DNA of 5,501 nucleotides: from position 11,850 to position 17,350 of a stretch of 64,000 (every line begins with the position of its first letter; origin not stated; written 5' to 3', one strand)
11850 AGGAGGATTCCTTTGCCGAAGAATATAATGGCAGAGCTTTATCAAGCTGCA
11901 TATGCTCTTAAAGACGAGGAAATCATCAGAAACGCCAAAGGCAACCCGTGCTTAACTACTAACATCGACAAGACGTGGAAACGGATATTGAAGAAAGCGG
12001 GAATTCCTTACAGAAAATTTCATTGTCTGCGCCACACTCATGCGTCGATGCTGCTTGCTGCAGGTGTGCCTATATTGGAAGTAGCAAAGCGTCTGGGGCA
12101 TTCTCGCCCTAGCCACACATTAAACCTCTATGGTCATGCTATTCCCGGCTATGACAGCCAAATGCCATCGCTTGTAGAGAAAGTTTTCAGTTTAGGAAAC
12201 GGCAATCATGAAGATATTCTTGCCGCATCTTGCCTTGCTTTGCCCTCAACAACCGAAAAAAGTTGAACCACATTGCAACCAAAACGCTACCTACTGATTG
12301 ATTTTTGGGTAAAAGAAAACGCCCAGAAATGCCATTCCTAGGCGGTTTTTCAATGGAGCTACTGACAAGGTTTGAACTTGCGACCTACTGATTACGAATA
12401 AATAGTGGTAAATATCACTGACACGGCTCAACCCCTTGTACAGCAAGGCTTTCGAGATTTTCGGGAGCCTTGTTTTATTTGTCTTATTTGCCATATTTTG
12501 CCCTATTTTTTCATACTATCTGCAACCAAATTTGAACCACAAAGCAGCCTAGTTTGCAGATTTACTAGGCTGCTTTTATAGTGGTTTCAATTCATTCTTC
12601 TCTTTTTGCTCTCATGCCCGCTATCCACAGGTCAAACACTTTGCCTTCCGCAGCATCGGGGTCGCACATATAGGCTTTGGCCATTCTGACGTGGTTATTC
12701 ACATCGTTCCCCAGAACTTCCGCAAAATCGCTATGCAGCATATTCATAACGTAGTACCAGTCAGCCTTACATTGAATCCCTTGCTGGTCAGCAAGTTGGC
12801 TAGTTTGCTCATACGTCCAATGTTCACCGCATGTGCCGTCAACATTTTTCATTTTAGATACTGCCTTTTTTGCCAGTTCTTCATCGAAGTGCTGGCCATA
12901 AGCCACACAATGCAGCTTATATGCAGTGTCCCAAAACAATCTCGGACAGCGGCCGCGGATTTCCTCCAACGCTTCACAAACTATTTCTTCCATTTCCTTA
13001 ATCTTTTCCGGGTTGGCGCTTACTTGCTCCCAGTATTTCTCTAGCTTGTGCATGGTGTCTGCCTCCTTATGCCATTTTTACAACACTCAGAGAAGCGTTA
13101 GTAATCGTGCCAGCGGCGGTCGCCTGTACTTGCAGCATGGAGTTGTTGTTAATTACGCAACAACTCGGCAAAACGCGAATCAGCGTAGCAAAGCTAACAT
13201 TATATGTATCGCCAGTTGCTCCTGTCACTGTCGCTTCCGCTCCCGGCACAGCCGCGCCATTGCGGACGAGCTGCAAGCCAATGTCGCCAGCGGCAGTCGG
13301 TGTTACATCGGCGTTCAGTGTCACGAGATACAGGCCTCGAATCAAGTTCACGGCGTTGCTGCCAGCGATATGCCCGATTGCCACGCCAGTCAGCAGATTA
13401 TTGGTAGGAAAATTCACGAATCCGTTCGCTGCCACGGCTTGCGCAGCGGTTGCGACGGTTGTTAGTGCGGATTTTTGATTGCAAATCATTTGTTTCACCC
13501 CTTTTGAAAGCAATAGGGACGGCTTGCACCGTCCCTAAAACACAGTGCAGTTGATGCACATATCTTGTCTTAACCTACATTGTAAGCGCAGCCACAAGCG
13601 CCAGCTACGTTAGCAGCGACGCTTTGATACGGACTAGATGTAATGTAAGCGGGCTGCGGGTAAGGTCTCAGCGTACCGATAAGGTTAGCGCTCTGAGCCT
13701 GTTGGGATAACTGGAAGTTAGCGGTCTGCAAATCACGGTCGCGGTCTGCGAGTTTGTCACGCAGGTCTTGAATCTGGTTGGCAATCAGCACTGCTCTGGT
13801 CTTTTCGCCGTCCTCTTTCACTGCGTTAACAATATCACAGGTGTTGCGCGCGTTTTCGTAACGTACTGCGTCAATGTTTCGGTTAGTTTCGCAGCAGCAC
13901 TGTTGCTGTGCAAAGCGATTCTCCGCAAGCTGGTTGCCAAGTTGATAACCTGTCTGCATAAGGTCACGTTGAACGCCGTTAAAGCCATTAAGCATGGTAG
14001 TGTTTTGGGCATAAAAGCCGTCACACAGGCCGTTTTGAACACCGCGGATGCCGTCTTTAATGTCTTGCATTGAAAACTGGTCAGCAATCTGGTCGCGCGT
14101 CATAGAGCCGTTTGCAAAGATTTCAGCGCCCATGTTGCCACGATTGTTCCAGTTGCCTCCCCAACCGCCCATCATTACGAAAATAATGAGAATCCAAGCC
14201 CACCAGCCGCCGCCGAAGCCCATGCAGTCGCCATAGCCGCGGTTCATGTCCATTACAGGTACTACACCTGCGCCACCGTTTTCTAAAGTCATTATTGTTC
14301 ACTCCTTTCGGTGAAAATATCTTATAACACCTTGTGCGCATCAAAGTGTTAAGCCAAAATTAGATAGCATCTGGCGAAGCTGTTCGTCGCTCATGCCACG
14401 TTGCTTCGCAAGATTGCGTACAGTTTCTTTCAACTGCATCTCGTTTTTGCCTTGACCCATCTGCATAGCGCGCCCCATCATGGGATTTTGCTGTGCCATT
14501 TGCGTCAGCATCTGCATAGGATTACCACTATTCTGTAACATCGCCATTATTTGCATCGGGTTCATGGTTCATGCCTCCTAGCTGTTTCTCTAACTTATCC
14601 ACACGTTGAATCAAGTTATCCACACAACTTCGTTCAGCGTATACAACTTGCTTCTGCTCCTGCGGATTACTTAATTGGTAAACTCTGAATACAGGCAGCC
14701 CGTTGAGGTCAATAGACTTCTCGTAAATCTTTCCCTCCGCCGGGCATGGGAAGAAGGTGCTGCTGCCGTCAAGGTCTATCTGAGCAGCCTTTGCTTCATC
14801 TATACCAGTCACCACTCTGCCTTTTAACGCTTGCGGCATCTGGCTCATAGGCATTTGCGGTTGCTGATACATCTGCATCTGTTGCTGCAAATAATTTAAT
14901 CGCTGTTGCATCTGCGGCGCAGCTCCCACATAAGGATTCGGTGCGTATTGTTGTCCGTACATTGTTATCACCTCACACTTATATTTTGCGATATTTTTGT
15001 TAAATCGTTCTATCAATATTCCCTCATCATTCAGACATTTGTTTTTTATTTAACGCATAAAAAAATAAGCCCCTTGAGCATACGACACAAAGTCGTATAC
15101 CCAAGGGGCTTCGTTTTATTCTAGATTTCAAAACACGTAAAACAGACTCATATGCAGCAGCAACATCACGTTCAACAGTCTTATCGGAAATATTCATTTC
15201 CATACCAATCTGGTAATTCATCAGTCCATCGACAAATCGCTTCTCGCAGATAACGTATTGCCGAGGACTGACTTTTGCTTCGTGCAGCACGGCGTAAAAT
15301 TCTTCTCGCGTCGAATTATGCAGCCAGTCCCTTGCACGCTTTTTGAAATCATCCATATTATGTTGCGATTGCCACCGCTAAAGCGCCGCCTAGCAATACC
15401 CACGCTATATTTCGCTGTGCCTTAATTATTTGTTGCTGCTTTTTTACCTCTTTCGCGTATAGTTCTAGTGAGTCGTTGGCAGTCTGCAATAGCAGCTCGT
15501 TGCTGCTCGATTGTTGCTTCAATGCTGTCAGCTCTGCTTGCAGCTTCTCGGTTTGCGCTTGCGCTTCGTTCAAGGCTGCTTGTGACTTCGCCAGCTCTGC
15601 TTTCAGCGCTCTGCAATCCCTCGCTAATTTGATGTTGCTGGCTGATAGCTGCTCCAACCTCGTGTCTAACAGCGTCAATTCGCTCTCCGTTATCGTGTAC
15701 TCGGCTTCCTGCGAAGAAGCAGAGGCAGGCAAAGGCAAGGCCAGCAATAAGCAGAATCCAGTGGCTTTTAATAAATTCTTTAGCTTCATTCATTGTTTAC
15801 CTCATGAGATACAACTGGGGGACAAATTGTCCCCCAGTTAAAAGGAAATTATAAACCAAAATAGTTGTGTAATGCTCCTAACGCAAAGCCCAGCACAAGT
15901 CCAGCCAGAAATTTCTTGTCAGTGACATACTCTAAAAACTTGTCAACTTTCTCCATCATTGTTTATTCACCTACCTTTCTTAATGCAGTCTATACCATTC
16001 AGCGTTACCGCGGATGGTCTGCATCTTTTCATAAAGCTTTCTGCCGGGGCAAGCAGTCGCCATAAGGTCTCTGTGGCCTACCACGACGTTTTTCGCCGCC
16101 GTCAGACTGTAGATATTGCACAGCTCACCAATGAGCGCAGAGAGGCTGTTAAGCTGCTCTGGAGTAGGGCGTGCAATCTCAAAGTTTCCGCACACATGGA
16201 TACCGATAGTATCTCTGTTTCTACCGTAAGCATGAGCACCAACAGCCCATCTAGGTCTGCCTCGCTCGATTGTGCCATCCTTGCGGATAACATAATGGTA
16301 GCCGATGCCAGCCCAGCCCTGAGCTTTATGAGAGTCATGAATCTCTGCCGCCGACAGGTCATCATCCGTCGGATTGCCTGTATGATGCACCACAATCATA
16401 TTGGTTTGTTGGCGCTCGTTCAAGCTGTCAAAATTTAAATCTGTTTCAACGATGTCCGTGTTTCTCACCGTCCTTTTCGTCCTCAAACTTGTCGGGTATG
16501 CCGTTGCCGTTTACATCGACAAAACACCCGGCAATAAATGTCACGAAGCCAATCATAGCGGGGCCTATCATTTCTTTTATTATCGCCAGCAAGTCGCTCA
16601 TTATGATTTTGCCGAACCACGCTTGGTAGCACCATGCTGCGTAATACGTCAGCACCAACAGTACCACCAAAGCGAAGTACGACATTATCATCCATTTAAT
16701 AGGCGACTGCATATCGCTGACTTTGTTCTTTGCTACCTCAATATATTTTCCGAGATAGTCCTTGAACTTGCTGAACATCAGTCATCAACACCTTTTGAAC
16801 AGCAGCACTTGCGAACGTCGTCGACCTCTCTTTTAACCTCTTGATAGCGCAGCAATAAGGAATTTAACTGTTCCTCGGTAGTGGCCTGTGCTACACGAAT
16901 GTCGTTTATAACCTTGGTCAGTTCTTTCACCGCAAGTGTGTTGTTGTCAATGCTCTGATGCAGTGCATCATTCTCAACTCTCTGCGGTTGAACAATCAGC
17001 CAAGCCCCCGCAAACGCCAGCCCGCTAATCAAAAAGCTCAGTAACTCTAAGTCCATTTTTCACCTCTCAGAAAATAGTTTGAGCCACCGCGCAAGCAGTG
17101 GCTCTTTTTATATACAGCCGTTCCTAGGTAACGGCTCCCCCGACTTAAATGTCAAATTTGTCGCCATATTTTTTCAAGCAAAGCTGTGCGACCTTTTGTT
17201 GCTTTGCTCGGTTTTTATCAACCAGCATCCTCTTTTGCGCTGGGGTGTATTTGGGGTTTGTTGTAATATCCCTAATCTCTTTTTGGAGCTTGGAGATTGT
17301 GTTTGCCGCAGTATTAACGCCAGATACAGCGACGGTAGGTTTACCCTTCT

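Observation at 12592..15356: Terminator-insulated cargo module next to attP: five uncharacterised proteins plus a small sigma-r4-like regulator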

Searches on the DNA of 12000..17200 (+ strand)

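Call 11: search_dna_similar(query=window:12000-17200:+, collection=phages, mode=distant, max_rows=20)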
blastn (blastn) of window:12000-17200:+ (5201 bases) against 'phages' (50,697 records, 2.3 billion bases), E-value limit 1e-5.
Records with a match: 1; places in all: 1; records where one place covers at least 80% of the query: 0.
Best place of each record, by identity: 80-90% 1.
By first word of the organism name: Dulem 1.
By host as written in the record: Varecia variegata 1.
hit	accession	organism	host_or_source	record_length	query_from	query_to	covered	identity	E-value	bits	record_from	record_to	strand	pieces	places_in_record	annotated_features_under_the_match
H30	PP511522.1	Dulem virus 35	Varecia variegata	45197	1977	2047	1%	80.3%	1e-7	66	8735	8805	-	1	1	hypothetical protein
